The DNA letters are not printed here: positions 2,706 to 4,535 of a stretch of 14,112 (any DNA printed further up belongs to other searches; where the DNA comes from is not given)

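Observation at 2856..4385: Secreted M23 peptidase with a MYXO-CTERM-like Cys sorting tail and a length-variable acidic repeat linker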

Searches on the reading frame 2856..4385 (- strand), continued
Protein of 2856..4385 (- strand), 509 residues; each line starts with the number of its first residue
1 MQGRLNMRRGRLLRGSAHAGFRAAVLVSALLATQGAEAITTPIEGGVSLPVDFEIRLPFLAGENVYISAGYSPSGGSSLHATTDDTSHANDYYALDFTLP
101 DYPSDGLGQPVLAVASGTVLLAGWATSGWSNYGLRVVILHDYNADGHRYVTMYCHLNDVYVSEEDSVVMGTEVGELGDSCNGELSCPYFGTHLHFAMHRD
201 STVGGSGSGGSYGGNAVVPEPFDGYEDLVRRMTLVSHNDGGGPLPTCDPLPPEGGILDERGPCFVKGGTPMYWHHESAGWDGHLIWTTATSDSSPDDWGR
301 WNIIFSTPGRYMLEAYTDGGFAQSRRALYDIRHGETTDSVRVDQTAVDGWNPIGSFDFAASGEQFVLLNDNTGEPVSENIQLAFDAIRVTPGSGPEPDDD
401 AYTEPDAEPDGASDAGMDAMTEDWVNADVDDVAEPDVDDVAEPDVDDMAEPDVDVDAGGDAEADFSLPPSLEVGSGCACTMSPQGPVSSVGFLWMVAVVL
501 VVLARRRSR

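Call 24: search_solved_structures(query=window:2856-4385:-, max_evalue=1, show_alignments=3)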
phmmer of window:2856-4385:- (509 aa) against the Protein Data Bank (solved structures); distinct sequences matched with E-value up to 1: 12.
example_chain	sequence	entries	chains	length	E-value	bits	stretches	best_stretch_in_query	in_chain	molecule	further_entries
5kvp_A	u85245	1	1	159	0.00022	23.5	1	106-199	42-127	Zoocin A endopeptidase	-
2b44_A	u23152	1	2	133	0.0019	20.4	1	92-194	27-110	Glycyl-glycine endopeptidase lytM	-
2b0p_A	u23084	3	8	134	0.0019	20.4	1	92-194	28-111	Glycyl-glycine endopeptidase lytM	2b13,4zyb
9gy1_A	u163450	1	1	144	0.0025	20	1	104-197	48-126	Peptidase, M23 family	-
5j1l_A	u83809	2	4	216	0.013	17.7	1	105-196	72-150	ToxR-activated gene (TagE)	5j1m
4qp5_A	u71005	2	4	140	0.038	16.1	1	106-195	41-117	Lysostaphin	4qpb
5nmy_A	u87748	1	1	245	0.043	16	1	106-293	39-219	Lysostaphin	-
4lxc_A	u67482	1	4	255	0.067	15.3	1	106-293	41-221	Lysostaphin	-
7qrl_A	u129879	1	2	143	0.19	13.8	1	108-198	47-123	DipM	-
6rk4_A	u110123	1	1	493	0.2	13.7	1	106-291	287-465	Lysostaphin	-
7qrl_C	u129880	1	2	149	0.22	13.6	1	108-198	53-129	DipM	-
7ums_T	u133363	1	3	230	0.25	13.4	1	316-379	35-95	Outer capsid protein VP8*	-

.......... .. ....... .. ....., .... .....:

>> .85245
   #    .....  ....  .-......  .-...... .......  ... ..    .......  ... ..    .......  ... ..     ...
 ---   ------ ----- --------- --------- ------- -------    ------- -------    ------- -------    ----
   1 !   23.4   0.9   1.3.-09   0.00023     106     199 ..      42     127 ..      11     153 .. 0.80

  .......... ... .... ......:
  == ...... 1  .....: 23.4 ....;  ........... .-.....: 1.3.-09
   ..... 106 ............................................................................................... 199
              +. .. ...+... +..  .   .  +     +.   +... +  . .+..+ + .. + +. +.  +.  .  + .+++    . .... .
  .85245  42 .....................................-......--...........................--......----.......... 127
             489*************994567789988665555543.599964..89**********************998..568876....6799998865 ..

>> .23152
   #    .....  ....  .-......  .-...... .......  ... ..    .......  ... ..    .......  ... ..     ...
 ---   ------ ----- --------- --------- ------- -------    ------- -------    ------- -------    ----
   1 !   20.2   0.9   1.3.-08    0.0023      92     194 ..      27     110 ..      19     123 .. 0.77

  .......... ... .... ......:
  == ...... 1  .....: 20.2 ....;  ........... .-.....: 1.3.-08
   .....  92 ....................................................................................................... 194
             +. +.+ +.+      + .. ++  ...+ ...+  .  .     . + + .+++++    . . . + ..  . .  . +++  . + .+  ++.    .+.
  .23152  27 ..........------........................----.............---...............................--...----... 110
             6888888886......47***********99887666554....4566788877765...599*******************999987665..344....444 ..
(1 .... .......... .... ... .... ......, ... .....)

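Call 32: predict_structure(alignment_id=A2)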
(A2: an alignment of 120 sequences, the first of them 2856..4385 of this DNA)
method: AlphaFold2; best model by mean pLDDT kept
length: 509 residues; sequences in the alignment: 120
mean_pLDDT: 81.2   pTM: 0.65
mean pLDDT of the five models: 81.2, 81.0, 80.1, 80.0, 79.3
residues with pLDDT >= 90: 287; 70-90: 84; 50-70: 66; < 50: 72
segments of 3 or more residues with pLDDT < 50: 1-4, 6-8, 415-424, 440-443, 448-476, 478-484
pLDDT, mean of each block of 10 residues (from residue 1): 49 59 80 63 96 96 97 89 89 98 97 96 89 95 97 96 89 96 93 97 68 90 94 93 74 96 86 91 96 89 96 98 98 97 98 96 95 95 98 71 51 47 49 51 47 42 38 40 48 79 69
secondary structure, 60 per line:
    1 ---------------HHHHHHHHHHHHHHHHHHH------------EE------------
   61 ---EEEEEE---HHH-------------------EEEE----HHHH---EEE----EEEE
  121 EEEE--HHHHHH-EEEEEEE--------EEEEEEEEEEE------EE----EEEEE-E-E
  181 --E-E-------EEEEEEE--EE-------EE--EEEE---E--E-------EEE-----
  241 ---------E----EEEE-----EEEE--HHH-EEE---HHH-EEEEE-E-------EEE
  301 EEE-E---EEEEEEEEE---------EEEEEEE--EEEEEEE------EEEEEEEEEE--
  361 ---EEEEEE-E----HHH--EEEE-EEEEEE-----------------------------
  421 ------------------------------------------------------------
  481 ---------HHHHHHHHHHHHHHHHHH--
elements in order: H16-34 E64-69 E95-98 H103-106 E110-112 E117-124 H127-132 E134-140 E149-159 E172-176 E193-199 E215-218 E233-235 E255-258 E264-267 E274-276 E284-288 E298-303 E309-317 E327-333 E336-342 E349-358 E364-369 E381-384 E386-391 H490-507

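Call 36: fold_search(model_id=the predicted structure, library=pdb)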
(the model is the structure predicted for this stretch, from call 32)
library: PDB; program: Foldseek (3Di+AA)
matches with E <= 10: 1209; with E <= 0.001: 67
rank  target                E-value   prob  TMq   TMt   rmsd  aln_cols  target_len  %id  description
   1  6f2p                  1.7e-08  1.00  0.23  0.12  20.1       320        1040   13  Structure of Paenibacillus xanthan lyase to 2.6 A resolution (released 2018-12-05)
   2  4lxc_D                6.1e-07  1.00  0.20  0.39  14.5       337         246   15  The antimicrobial peptidase lysostaphin from Staphylococcus simulans (released 2014-07-09)
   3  4lxc_C                1.2e-06  1.00  0.19  0.38  15.9       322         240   16  The antimicrobial peptidase lysostaphin from Staphylococcus simulans (released 2014-07-09)
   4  4lxc_B                2.6e-06  1.00  0.21  0.42  14.2       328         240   15  The antimicrobial peptidase lysostaphin from Staphylococcus simulans (released 2014-07-09)
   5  5nmy_MODEL_1_A        3.7e-06  1.00  0.18  0.36  15.8       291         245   16  NMR solution structure of lysostaphin (released 2018-05-16)
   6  4qpb_A                4.8e-06  1.00  0.19  0.65   5.2       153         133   22  Catalytic domain of the antimicrobial peptidase lysostaphin from Staphylococcus simulans crystallized in the absence o (released 2014-07-09)
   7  4qpb_B                6.6e-06  1.00  0.20  0.67   5.3       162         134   22  Catalytic domain of the antimicrobial peptidase lysostaphin from Staphylococcus simulans crystallized in the absence o (released 2014-07-09)
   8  8hhe_A                8.1e-06  0.99  0.18  0.15  16.7       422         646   12  Crystal structure of Cry5B from Bacillus thuringiensis at 4.5 A resolution (released 2022-12-07)
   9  2b13_A                1.0e-05  1.00  0.20  0.70   4.4       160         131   24  Truncated S. aureus LytM, P41 crystal form (released 2006-01-10)
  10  5j1l_A                2.3e-05  1.00  0.16  0.49   8.2       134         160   25  Crystal structure of Csd1-Csd2 dimer I (released 2016-10-19)
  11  6jmz                  2.5e-05  1.00  0.19  0.36  22.6       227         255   17  Structure of H247A mutant open form peptidoglycan peptidase (released 2020-01-15)
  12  8hhe_B                2.8e-05  0.99  0.19  0.16  17.1       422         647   12  Crystal structure of Cry5B from Bacillus thuringiensis at 4.5 A resolution (released 2022-12-07)
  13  6jmx                  3.4e-05  1.00  0.20  0.39  23.2       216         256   18  Structure of open form of peptidoglycan peptidase (released 2020-01-15)
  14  5j1l_B                3.6e-05  1.00  0.21  0.52   5.6       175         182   19  Crystal structure of Csd1-Csd2 dimer I (released 2016-10-19)
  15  1w99                  3.8e-05  0.99  0.19  0.18  16.6       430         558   10  Mosquito-larvicidal toxin Cry4Ba from Bacillus thuringiensis ssp. Israelensis (released 2005-04-11)
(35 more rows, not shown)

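Call 51: find_related_loci(query=window:2856-4385:-, collection=metagenome_contigs, flank=10000)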
Query window:2856-4385:- (509 aa) in metagenome_contigs; peptide patterns used: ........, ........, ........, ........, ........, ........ (x = any residue, [..] = any of these).
55 stretches matched a pattern; 4 encode a relative of the query (tblastn E <= 1e-3); 4 distinct loci.
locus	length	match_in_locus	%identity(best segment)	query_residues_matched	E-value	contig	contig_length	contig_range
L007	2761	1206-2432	72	4-414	0e+0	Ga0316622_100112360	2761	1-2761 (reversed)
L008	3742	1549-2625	67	31-391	9e-163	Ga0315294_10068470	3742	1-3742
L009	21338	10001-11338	56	33-493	8e-154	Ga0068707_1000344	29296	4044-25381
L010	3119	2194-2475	32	100-202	4e-5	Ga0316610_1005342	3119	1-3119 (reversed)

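Call 58: search_solved_structures(query=A2, max_evalue=10, show_alignments=0)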
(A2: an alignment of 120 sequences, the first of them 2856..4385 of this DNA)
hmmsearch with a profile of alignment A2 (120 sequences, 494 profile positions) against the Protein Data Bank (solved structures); distinct sequences matched with E-value up to 10: 42.
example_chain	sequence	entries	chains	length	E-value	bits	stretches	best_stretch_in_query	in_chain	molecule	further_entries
9gy1_A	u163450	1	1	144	4.4e-10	42.2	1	94-185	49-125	Peptidase, M23 family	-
5j1l_A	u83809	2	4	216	2.5e-08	36.4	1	98-184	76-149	ToxR-activated gene (TagE)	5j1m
5kvp_A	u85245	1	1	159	5.6e-08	35.2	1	97-186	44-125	Zoocin A endopeptidase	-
7qrl_A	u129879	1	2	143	2.4e-07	33.1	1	96-167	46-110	DipM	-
7qrl_C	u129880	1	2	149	2.6e-07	33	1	96-167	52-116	DipM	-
4qp5_A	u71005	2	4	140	3.1e-07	32.8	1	96-185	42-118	Lysostaphin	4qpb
3nyy_A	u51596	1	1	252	4.1e-07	32.4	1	98-187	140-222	Putative glycyl-glycine endopeptidase lytM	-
2hsi_A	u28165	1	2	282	5e-07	32.1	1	96-186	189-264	Putative peptidase M23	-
5nmy_A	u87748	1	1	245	7e-07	31.6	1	96-185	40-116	Lysostaphin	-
4lxc_A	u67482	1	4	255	7.6e-07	31.5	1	96-185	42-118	Lysostaphin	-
9m7n_A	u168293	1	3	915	8.7e-07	31.3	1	97-186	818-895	Gp16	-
2b44_A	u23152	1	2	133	2.4e-06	29.8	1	98-184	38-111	Glycyl-glycine endopeptidase lytM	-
2b0p_A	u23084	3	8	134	2.5e-06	29.8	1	98-184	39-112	Glycyl-glycine endopeptidase lytM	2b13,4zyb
6rk4_A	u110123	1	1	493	4e-06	29.1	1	96-184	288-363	Lysostaphin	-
3uz0_B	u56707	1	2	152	1.1e-05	27.6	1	43-189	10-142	Stage II sporulation protein Q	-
3it5_A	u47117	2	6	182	4.7e-05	25.6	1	137-187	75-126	Protease lasA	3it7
6ik4_A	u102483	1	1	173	0.00026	23.1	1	136-189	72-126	Elastinolytic metalloprotease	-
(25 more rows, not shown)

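Call 68: search_protein_families(library=pfam, proteins=[L006:4702-6384:+, L006:608-2716:-], max_evalue=0.01)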
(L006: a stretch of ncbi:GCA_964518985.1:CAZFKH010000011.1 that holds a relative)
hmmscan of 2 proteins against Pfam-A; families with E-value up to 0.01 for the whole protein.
L006:4702-6384:+ (560 aa): 5 families
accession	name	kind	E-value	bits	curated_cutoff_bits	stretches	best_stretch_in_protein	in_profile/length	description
PF13229.12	Beta_helix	-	3.5e-19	69.4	25.9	3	117-249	28-150/158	Right handed beta helix region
PF22842.2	Pel9A-like_beta_helix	-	6.8e-09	35.6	25.2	1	27-78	9-57/370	Pel9A-like, right handed beta helix region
PF08480.16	Disaggr_assoc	-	3e-07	31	22.6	1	337-416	2-81/194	Disaggregatase related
PF07602.17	DUF1565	-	6.7e-05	22.8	20.3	1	35-205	3-196/257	Protein of unknown function (DUF1565)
PF17161.10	DUF5123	-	0.00011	23.8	35.1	1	371-470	1-103/113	Domain of unknown function (DUF5123)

L006:608-2716:- (702 aa): 1 family
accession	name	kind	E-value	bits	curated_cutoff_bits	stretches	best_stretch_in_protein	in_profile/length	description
PF01609.27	DDE_Tnp_1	-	1.3e-09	38.5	23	1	197-596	28-197/200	Transposase DDE domain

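Call 69: search_protein_families(library=ncbifam, proteins=[P0085, P0080, P0018, L006:4702-6384:+], max_evalue=0.01)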
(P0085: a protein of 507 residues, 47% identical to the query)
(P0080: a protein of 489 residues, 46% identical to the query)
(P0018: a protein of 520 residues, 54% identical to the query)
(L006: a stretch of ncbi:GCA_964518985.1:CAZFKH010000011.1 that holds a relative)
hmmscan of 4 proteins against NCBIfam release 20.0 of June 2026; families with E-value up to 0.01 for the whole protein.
P0085 (507 aa): 9 families
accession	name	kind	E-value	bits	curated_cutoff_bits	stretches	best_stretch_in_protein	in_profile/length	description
NF008123.1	PRK10871.1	equivalog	8.3e-08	32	311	1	101-172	274-338/365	murein hydrolase activator NlpD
NF004799.0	PRK06148.1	subfamily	1.9e-07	29.5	1128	1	101-191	450-537/1015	hypothetical protein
NF052336.1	PdgHdaseHSB100310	equivalog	2.3e-07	30.5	500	1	104-194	69-144/316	peptidoglycan hydrolase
NF047755.1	LIC_10271_M23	exception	1.1e-06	28.6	180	1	105-170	130-187/207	LIC_10271 family cell wall hydrolase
NF040883.1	amid_act_ActS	equivalog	2.2e-06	27.2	375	1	101-173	145-210/242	amidase activator ActS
NF050804.1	CellDivDipMCaul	equivalog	0.00069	18.5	900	1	101-172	537-601/634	cell division endopeptidase DipM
NF047657.1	CellWlHdaseLepto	equivalog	0.0018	17.8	400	1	125-170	157-198/221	hypothetical protein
NF053738.1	S2SprSpoIIQBc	equivalog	0.0027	17.4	250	1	98-176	130-200/232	stage II sporulation protein SpoIIQ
NF052530.1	Heli_ShapePgp3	exception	0.0073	15.4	300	0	127-191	198-251/270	peptidoglycan metallopeptidase Pgp3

P0080 (489 aa): 2 families
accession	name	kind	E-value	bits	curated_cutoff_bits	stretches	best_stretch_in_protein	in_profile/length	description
NF004799.0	PRK06148.1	subfamily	9.5e-07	27.2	1128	1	91-187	450-541/1015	hypothetical protein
TIGR03901.2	MYXO-CTERM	domain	0.0025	18.1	20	1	459-489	2-34/34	MYXO-CTERM sorting domain-containing protein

P0018 (520 aa): 13 families
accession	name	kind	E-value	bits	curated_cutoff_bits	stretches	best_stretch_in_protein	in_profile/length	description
NF052336.1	PdgHdaseHSB100310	equivalog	3.2e-07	30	500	1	89-169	62-133/316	peptidoglycan hydrolase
NF050804.1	CellDivDipMCaul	equivalog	1e-06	27.9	900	1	94-166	538-602/634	cell division endopeptidase DipM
NF008123.1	PRK10871.1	equivalog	1.3e-06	28.1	311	1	94-163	275-336/365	murein hydrolase activator NlpD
NF008652.0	PRK11649.1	equivalog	1.2e-05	24.2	341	1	81-164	316-384/439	murein DD-endopeptidase MepM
NF040883.1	amid_act_ActS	equivalog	1.7e-05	24.3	375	1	93-165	145-209/242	amidase activator ActS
NF047755.1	LIC_10271_M23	exception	2e-05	24.4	180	1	96-163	129-187/207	LIC_10271 family cell wall hydrolase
TIGR03901.2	MYXO-CTERM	domain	3.5e-05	24.1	20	1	484-517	1-34/34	MYXO-CTERM sorting domain-containing protein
NF052530.1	Heli_ShapePgp3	exception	0.00025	20.3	300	1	94-166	177-240/270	peptidoglycan metallopeptidase Pgp3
NF041208.1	celldiv_DipM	equivalog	0.00072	18.9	740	1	96-167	331-394/419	cell division endopeptidase DipM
NF045638.1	Mrt_dep_phytase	exception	0.0011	17.8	440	1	471-517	385-430/430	myxosortase-dependent phytase-like phosphatase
NF045523.1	MXAN_5453_fam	exception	0.0012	17.5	500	1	402-519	429-543/544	MXAN_5453 family MXYO-CTERM-anchored protein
NF053824.1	PdgNdpepShyC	equivalog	0.0017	17.3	700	1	93-165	305-368/429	peptidoglycan DD-endopeptidase ShyC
NF004799.0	PRK06148.1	subfamily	0.0091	14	1128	0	94-166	451-524/1015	hypothetical protein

L006:4702-6384:+ (560 aa): 3 families
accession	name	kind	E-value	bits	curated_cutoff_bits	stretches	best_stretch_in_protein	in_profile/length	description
NF041518.1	choice_anch_Q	domain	9.2e-14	51.4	25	1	462-503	16-57/58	choice-of-anchor Q domain-containing protein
NF041899.1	pec_ly_PelN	equivalog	1.9e-08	33.5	740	1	14-72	13-71/437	pectate lyase PelN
NF047854.1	LIC10774_subfam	equivalog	2.1e-07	30.2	380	1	28-74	60-107/358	LIC10774/LIC10365 family surface protein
